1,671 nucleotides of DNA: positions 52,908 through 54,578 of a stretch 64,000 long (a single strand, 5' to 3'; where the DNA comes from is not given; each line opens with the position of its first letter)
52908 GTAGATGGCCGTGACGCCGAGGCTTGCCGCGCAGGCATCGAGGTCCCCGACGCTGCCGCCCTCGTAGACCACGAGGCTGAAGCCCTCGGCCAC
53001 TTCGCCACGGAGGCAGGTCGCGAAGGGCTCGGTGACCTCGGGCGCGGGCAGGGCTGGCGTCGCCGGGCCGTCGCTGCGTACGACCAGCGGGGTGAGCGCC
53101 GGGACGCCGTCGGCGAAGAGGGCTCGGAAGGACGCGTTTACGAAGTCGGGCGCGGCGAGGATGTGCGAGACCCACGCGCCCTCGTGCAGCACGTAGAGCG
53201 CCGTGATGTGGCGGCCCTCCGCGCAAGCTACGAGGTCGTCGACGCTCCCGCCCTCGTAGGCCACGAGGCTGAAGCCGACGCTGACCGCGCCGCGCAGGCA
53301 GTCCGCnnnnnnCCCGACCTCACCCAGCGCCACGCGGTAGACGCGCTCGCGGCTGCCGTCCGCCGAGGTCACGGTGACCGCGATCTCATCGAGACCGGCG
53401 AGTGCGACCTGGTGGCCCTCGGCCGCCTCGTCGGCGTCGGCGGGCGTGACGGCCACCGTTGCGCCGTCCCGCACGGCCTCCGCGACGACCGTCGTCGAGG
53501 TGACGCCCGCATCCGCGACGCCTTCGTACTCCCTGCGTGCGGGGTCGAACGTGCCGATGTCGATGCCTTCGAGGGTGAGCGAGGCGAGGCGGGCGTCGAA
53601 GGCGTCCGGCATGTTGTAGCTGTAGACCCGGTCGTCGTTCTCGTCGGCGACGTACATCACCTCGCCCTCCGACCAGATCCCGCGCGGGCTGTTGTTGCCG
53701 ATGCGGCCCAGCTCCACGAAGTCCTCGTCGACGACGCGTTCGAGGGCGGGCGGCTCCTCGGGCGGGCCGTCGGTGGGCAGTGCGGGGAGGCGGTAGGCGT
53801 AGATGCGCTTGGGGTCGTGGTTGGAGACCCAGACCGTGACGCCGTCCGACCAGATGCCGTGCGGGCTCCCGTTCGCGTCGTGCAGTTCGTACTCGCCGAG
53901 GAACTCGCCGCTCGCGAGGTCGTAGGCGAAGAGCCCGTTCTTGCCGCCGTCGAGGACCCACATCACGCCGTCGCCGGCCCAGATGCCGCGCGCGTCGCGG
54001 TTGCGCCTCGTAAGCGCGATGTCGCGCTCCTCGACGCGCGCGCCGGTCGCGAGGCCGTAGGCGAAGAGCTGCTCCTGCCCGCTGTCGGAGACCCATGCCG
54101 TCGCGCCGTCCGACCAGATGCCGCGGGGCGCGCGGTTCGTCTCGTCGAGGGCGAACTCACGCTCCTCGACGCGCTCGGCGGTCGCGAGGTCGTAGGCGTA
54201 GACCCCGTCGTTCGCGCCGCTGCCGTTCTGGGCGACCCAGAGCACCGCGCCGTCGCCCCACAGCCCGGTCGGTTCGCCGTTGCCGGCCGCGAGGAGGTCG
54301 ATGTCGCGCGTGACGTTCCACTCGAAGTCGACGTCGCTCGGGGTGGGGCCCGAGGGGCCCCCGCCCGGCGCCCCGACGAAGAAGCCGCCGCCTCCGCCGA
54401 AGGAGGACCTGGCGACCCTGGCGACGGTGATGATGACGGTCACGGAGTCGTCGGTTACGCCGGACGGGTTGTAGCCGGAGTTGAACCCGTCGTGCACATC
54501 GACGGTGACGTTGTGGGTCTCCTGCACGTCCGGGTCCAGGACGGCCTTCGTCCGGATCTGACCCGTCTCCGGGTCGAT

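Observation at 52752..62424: Surface protein gene of about 3220 codons with a composite architecture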

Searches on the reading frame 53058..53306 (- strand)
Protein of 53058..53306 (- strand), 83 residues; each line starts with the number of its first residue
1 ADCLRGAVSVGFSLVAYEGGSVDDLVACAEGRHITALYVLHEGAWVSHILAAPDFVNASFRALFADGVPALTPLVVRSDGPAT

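Call 46: predict_structure(alignment_id=A3)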
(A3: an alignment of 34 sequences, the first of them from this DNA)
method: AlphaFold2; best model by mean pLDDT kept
length: 83 residues; sequences in the alignment: 34
mean_pLDDT: 95.3   pTM: 0.84
mean pLDDT of the five models: 95.3, 94.8, 94.6, 92.8, 91.6
residues with pLDDT >= 90: 79; 70-90: 3; 50-70: 1; < 50: 0
segments of 3 or more residues with pLDDT < 50: none
pLDDT, mean of each block of 10 residues (from residue 1): 88 97 96 97 97 97 97 96 87
secondary structure, 60 per line:
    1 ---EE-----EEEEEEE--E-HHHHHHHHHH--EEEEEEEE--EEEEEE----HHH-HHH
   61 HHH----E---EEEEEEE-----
elements in order: E11-17 H22-31 E34-41 E44-49 H58-63 E72-78

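Call 48: search_protein_representatives(alignment_id=A3)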
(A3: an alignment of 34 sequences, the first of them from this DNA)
Query: 34 sequences, 83 profile positions. Proteins with E-value up to 0.001 (for the whole library): 877; up to 1e-10: 367; up to 1e-30: 172. The best 150 are listed.
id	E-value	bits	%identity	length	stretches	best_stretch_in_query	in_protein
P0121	8.0e-82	285.4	-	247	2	1-82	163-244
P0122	6.3e-80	279.3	-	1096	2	1-82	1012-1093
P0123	8.5e-80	278.9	-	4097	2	1-82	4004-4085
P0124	1.0e-79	278.6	-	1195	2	1-82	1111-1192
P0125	1.7e-79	278.0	-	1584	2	1-82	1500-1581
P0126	1.7e-79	278.0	-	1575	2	2-83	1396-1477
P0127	4.7e-79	276.5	-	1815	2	1-82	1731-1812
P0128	8.5e-79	275.7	-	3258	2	1-82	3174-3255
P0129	2.5e-78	274.2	-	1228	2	1-82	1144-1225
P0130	3.3e-78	273.8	-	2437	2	1-82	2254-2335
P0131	5.1e-78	273.2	-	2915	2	2-83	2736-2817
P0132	6.4e-78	272.9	-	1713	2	1-82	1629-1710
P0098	1.4e-77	271.8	-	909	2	1-82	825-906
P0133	3.3e-77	270.6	-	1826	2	1-82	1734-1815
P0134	4.3e-77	270.2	-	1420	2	1-82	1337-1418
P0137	6.9e-77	269.6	-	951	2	2-82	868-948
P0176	2.1e-71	252.0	-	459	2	1-81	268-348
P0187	2.2e-69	245.5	-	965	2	2-81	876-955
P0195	3.0e-68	241.9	-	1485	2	2-83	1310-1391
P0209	1.0e-62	224.1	-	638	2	2-82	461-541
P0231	2.3e-48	178.2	-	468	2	1-83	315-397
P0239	4.8e-45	167.5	-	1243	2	2-77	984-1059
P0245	5.8e-42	157.7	-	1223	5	10-70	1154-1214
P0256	2.5e-38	146.0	-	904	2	2-81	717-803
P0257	9.7e-38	144.1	-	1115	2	2-81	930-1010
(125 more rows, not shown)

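Call 49: fold_search(model_id=the predicted structure, library=pdb)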
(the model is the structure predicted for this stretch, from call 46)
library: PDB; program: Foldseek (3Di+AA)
matches with E <= 10: 245; with E <= 0.001: 0
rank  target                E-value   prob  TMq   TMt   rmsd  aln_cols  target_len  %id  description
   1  5kt5_A                4.8e-01  0.20  0.33  0.10   7.6       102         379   16  Teranry complex of human DNA polymerase iota R96G inserting dCMPNPP opposite template G in the presence of Mn2+ (released 2016-08-31)
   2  5kt2_A                5.1e-01  0.18  0.32  0.10   7.7       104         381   16  Teranry complex of human DNA polymerase iota(26-445) inserting dCMPNPP opposite template G in the presence of Mg2+ (released 2016-08-31)
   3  4dur_B                5.1e-01  0.13  0.26  0.05  10.6        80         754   14  The X-ray Crystal Structure of Full-Length type II Human Plasminogen (released 2012-03-28)
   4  5ulw_A                8.3e-01  0.12  0.29  0.10   7.8        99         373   17  Structure of human DNA polymerase iota bound to template 1-methyl-deoxyadenosine (released 2017-04-19)
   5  3vpc_C                8.8e-01  0.20  0.37  0.16   5.4        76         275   13  ArgX from Sulfolobus tokodaii complexed with ADP (released 2013-02-27)
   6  8hjz_A                9.4e-01  0.05  0.23  0.19  10.9       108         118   13  Crystal structure of a cupin protein (tm1459, H52A/H58Q mutant) in copper (Cu) substituted form (released 2023-06-14)
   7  5wsd_A                1.4e+00  0.04  0.24  0.19  10.9       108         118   14  Crystal structure of a cupin protein (tm1459) in apo form (released 2017-05-31)
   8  6l2e_A                1.4e+00  0.04  0.24  0.18  10.8       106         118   14  Crystal structure of a cupin protein (tm1459, H52A mutant) in copper (Cu) substituted form (released 2020-04-01)
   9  8zyh_B                1.4e+00  0.03  0.22  0.17  10.9       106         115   13  Crystal structure of a cupin protein (tm1459, I49C-4py/H52A/H54A/C106D mutant) in copper (Cu) substituted form (released 2024-09-04)
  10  8hjy_A                1.4e+00  0.03  0.22  0.17  11.1       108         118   13  Crystal structure of a cupin protein (tm1459, H52A/H58E/F104W mutant) in copper (Cu) substituted form (released 2023-06-14)
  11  7xlz_B                1.5e+00  0.06  0.26  0.12  12.7       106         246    8  Structure of siderophore-interacting protein from Vibrio anguillarum (released 2023-05-31)
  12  8zyh_A                1.5e+00  0.04  0.24  0.19  10.9       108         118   14  Crystal structure of a cupin protein (tm1459, I49C-4py/H52A/H54A/C106D mutant) in copper (Cu) substituted form (released 2024-09-04)
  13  1vj2_A                1.6e+00  0.03  0.22  0.17  11.3       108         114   13  Crystal structure of a novel family of manganese-containing cupin (tm1459) from thermotoga maritima at 1.65 A resoluti (released 2003-12-09)
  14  6b8w_A                1.7e+00  0.07  0.27  0.25   5.7        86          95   14  1.9 Angstrom Resolution Crystal Structure of Cupin_2 Domain (pfam 07883) of XRE Family Transcriptional Regulator from  (released 2017-10-25)
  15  6l2f_A                1.7e+00  0.03  0.23  0.18  10.7       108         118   14  Crystal structure of a cupin protein (tm1459, H54AH58A mutant) in copper (Cu) substituted form (released 2020-04-01)
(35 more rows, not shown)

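Call 61: search_solved_structures(query=A3, max_evalue=10)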
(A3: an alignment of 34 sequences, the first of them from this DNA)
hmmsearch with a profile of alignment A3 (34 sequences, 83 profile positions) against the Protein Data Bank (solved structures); distinct sequences matched with E-value up to 10: 0.

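Call 64: search_protein_families(library=pfam, max_evalue=0.0001, proteins=[P0137, P0187, P0195, P0209, P0239, P0256, P0257, P0176, P0231, P0245])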
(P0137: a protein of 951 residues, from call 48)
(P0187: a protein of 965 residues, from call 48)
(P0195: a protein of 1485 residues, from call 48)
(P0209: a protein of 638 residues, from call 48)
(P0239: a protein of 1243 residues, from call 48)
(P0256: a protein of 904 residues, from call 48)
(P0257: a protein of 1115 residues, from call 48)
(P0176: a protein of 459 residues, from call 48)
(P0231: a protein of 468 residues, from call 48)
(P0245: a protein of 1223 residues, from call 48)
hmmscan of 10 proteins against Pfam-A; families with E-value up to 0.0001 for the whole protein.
P0137 (951 aa): 7 families
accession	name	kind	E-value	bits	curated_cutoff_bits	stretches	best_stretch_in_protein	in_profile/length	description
PF12799.13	LRR_4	-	7.7e-38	128.1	27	6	295-338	1-43/44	Leucine Rich repeats (2 copies)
PF00560.39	LRR_1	-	2.6e-32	104.3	20.6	0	158-175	1-18/23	Leucine Rich Repeat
PF13855.12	LRR_8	-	4.8e-30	103.6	27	2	135-192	2-61/61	Leucine rich repeat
PF23598.1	LRR_14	-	8.4e-12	44.9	40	1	104-255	15-170/353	Leucine-rich repeat region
PF12733.13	Cadherin-like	-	6e-11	43.1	24.2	1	434-525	1-88/89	Cadherin-like beta sandwich domain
PF00028.23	Cadherin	-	1.6e-10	41.7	28.8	0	656-742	3-84/93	Cadherin domain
PF24141.1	LRR_ComC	-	1.8e-10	41.4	27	0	273-359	192-274/288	EGF-like domain-containing protein ComC LRR domain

P0187 (965 aa): 9 families
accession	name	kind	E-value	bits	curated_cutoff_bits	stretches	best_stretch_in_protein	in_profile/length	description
PF00560.39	LRR_1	-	1.5e-42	134.8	20.6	0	111-133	1-23/23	Leucine Rich Repeat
PF12799.13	LRR_4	-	1.2e-34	118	27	3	111-147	2-37/44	Leucine Rich repeats (2 copies)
PF13855.12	LRR_8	-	6.8e-31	106.3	27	4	106-146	21-61/61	Leucine rich repeat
PF23598.1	LRR_14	-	1.4e-25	90.3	40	3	106-213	43-146/353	Leucine-rich repeat region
PF13516.12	LRR_6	-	3.1e-07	30.4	23.4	0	135-149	4-18/24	Leucine Rich repeat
PF25019.1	LRR_R13L1-DRL21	-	3.4e-07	30.6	27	0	103-142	85-125/127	R13L1/DRL21 LRRs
PF24758.1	LRR_At5g56370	-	1.5e-06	28.5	27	0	169-216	24-71/227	FBD-associated F-box protein At5g56370, LRR repeats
PF00041.27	fn3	-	2.1e-06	28.3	25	1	670-767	2-83/84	Fibronectin type III domain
PF25013.1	LRR_Zer-1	-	5.9e-05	23.7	27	0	60-121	6-65/137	Zer-1-like, Leucine-rich repeats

P0195 (1485 aa): 6 families
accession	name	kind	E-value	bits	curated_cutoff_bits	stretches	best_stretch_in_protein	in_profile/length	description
PF00082.27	Peptidase_S8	-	7.2e-39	134.3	21.8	1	668-924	1-278/288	Subtilase family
PF00041.27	fn3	-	4e-22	78.7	25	2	1112-1197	11-82/84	Fibronectin type III domain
PF01483.27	P_proprotein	-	6.2e-16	58.7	21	1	1012-1095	2-86/86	Proprotein convertase P-domain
PF04151.21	PPC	-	1.6e-09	38.9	25.9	0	290-354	4-69/70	Bacterial pre-peptidase C-terminal domain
PF25059.1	FN3_DSCAM-DSCAML_C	-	2.1e-06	28.4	39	0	1127-1189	15-70/89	DSCAM/DSCAML C-terminal Fn3-like domain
PF16656.11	Pur_ac_phosph_N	-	2.7e-05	25.1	30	0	1215-1297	12-87/93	Purple acid Phosphatase, N-terminal domain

P0209 (638 aa): 1 family
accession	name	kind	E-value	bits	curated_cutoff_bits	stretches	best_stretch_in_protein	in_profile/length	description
PF06468.19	Spond_N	-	3.8e-31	109.2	24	1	68-244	1-174/194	Spondin_N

P0239 (1243 aa): 1 family
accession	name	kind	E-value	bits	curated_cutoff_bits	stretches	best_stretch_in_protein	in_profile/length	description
PF03160.20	Calx-beta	-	1.6e-26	93.1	27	3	6-113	4-117/119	Calx-beta domain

P0256 (904 aa): 2 families
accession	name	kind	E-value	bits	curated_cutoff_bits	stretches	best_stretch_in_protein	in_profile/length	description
PF13540.12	RCC1_2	-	3.4e-52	173.4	22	3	62-89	3-30/30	Regulator of chromosome condensation (RCC1) repeat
PF25390.1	WD40_RLD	-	9e-40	137.5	150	3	54-275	87-323/363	RCC1-like domain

P0257 (1115 aa): 4 families
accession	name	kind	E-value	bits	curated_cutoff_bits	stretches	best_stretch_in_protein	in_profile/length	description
PF00041.27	fn3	-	3.6e-85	280.7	25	8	842-923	14-79/84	Fibronectin type III domain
PF25059.1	FN3_DSCAM-DSCAML_C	-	1.9e-26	92.6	39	0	48-98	22-71/89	DSCAM/DSCAML C-terminal Fn3-like domain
PF16656.11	Pur_ac_phosph_N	-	9.2e-20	71.4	30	0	28-106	12-91/93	Purple acid Phosphatase, N-terminal domain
PF25788.1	Ig_Rha78A_N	-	5.7e-14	52.7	27.4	0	29-105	18-98/105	Rha78A-like, N-terminal immunoglobulin domain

P0176 (459 aa): 1 family
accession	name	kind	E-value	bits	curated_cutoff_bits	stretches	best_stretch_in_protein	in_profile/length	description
PF00041.27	fn3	-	1.7e-08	35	25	1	168-261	2-83/84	Fibronectin type III domain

P0231 (468 aa): 0 families

P0245 (1223 aa): 0 families

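Call 71: fold_search(model_id=the predicted structure, library=viral)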
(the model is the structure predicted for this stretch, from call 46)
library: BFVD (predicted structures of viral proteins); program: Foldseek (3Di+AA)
matches with E <= 10: 302; with E <= 0.001: 0
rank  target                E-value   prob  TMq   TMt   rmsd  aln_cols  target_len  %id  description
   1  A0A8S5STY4            3.7e-01  0.18  0.27  0.13  12.0        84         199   15  Minor tail protein [Siphoviridae sp. ctFRY1]
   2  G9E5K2                4.2e-01  0.12  0.25  0.12  10.3        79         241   15  (no name in the UniProt tables at hand)
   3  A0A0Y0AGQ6            4.5e-01  0.38  0.37  0.27   5.3        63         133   19  Uncharacterized protein [Bacillus phage Eldridge]
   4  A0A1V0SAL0            4.5e-01  0.28  0.37  0.37   5.8        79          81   15  Glutamine amidotransferase type-2 domain-containing protein [Catovirus CTV1]
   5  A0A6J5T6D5            1.1e+00  0.11  0.32  0.13  10.2        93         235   16  Peptidoglycan binding-like [uncultured Caudovirales phage]
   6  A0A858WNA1            1.1e+00  0.06  0.23  0.06  12.2        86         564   15  Tail assembly protein [Xanthomonas phage FoX4]
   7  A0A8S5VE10            1.3e+00  0.08  0.28  0.24   5.4        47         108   15  Uncharacterized protein [Siphoviridae sp. ctGa111]
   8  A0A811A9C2            1.4e+00  0.14  0.42  0.19   7.8        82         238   11  (no name in the UniProt tables at hand)
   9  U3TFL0                1.5e+00  0.11  0.29  0.30   8.0        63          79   16  Uncharacterized protein [Ralstonia phage RSB3]
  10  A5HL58                1.5e+00  0.10  0.35  0.22   6.0        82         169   16  PfWMP3_07 [Phormidium phage Pf-WMP3]
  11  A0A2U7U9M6            1.6e+00  0.09  0.23  0.06   9.9        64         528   14  Uncharacterized protein [Pandoravirus quercus]
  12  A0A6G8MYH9            1.7e+00  0.09  0.34  0.25   5.5        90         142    9  Uncharacterized protein [Cedratvirus kamchatka]
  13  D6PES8                1.7e+00  0.07  0.18  0.21   8.3        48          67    8  (no name in the UniProt tables at hand)
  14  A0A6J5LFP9            1.7e+00  0.04  0.21  0.19  11.5        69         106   14  Uncharacterized protein [uncultured Caudovirales phage]
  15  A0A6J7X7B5            1.8e+00  0.13  0.24  0.15   6.2        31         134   16  Uncharacterized protein [uncultured Caudovirales phage]
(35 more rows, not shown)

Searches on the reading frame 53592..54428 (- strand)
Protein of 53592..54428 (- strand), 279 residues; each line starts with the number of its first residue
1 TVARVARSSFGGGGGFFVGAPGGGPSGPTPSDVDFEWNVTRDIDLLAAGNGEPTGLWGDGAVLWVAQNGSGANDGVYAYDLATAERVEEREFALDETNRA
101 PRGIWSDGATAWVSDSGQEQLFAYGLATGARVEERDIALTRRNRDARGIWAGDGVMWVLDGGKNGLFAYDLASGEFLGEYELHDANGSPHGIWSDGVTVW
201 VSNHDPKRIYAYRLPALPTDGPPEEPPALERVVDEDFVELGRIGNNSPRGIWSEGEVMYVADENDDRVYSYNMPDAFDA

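Call 11: search_protein_families(library=pfam, max_evalue=10, proteins=[window:53592-54428:-])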
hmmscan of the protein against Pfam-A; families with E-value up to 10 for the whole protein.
seq(279 aa): 2 families
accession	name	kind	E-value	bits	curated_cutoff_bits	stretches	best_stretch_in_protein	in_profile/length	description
PF22729.1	NCH3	-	7.1e-09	35.8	27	4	245-265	39-59/74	NACHT C-terminal Helical domain 3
PF17746.7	SfsA_N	-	0.073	13.6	25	1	187-217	23-54/63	SfsA N-terminal OB domain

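Call 68: search_solved_structures(query=window:53592-54347:-, max_evalue=10)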
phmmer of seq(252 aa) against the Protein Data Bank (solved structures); distinct sequences matched with E-value up to 10: 3.
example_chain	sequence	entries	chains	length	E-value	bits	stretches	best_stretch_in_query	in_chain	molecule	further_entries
2z2n_A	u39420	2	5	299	7.7e-06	28.8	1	111-175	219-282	virginiamycin B lyase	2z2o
2z2p_A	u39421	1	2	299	0.00066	22.4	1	111-175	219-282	Virginiamycin B lyase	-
6htn_A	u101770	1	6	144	0.16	14.6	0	77-107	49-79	Fucose-binding lectin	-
